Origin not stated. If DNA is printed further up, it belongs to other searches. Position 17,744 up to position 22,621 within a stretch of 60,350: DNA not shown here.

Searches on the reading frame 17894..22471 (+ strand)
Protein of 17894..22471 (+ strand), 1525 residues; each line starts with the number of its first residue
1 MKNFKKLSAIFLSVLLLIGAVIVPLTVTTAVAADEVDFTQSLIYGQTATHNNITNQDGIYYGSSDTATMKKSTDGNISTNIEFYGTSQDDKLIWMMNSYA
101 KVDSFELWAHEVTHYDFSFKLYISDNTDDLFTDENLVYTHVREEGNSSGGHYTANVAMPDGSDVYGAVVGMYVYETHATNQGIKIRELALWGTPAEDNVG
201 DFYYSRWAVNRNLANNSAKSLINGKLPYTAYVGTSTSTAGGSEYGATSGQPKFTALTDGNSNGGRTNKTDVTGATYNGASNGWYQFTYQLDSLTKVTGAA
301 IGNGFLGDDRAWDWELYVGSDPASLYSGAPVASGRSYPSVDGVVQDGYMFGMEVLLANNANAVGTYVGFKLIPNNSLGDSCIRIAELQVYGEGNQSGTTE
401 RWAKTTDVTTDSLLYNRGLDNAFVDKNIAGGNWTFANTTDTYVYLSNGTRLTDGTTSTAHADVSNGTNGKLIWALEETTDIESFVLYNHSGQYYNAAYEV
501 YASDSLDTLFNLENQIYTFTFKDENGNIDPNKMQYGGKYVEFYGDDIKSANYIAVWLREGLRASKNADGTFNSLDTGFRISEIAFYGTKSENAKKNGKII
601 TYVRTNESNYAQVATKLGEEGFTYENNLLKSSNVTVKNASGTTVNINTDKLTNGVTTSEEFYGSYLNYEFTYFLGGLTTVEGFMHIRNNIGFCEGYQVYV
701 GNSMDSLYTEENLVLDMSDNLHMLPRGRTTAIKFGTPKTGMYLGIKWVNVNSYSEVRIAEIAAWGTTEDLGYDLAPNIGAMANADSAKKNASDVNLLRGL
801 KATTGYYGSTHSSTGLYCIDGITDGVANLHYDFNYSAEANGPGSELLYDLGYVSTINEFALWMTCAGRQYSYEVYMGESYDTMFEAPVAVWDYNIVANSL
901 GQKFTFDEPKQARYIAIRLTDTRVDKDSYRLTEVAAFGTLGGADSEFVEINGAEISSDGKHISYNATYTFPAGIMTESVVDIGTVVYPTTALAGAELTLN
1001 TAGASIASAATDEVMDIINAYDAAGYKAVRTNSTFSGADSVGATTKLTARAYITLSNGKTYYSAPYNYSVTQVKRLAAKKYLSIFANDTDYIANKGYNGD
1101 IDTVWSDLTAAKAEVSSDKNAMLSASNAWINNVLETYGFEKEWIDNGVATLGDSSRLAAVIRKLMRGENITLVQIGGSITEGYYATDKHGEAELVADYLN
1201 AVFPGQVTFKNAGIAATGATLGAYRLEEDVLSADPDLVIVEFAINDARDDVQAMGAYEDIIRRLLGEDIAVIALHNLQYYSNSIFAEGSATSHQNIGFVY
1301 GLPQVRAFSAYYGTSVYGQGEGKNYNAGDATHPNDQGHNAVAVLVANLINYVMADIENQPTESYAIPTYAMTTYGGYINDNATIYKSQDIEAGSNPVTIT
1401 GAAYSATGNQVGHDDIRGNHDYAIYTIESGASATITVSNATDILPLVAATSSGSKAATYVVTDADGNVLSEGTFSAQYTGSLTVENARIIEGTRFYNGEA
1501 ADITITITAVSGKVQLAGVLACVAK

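Call 9: search_protein_families(library=pfam, proteins=[window:17894-22471:+], max_evalue=1)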
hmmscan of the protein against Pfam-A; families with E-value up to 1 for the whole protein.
window:17894-22471:+ (1525 aa): 4 families
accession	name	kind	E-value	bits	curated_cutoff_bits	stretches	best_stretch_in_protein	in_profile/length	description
PF13472.12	Lipase_GDSL_2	-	2.5e-10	41.6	32.9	1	1175-1339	2-177/178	GDSL-like Lipase/Acylhydrolase family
PF00657.28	Lipase_GDSL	-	1.6e-05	25.6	23.6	1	1173-1342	2-205/208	GDSL-like Lipase/Acylhydrolase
PF22633.2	F5_F8_type_C_2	-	0.0004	21.4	27.8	1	451-523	2-72/91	NedA-like, galactose-binding domain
PF00754.31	F5_F8_type_C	-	0.0038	17.8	28.2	2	819-921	18-114/127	F5/8 type C domain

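Call 10: search_protein_families(library=ncbifam, proteins=[window:17894-22471:+], max_evalue=1)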
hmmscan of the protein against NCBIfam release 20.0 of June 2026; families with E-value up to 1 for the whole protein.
window:17894-22471:+ (1525 aa): 0 families
